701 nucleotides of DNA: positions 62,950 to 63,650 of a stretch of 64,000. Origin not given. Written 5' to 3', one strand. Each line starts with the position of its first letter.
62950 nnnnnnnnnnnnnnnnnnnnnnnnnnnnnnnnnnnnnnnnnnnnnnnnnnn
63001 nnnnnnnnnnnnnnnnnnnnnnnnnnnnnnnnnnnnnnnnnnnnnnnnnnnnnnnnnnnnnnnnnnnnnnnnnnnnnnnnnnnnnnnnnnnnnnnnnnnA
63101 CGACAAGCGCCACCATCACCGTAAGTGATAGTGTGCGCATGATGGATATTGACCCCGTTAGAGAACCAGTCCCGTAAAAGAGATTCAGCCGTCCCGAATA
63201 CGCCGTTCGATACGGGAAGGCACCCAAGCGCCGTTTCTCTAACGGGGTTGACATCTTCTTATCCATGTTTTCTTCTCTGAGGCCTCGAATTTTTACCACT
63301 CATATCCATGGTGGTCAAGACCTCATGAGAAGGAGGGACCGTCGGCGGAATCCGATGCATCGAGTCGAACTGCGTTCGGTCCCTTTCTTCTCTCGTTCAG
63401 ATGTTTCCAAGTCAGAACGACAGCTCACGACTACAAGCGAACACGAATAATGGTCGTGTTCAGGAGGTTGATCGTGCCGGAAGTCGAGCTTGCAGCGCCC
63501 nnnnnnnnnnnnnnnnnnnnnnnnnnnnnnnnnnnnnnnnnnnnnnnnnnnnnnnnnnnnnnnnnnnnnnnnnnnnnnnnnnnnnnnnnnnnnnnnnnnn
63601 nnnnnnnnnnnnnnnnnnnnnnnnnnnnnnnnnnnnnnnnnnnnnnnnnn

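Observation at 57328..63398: Shared intergenic unit linking 'module' genes to the large surface-protein genes downstream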

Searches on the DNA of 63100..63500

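Call 18: search_rna_families(source=window, start=63100, end=63500, threshold=evalue, max_evalue=10)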
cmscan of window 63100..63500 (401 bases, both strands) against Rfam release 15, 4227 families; matches with E-value up to 10: 2.
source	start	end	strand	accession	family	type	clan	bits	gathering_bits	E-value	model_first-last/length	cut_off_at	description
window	63323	63396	+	RF04296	mir-485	Gene; miRNA;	CL00149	16.1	70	1.3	1-73/73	no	mir-485 microRNA precursor family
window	63164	63236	-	RF02823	LPR69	Gene; sRNA;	-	14.5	40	1.8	1-82/82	no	Legionella RNA 69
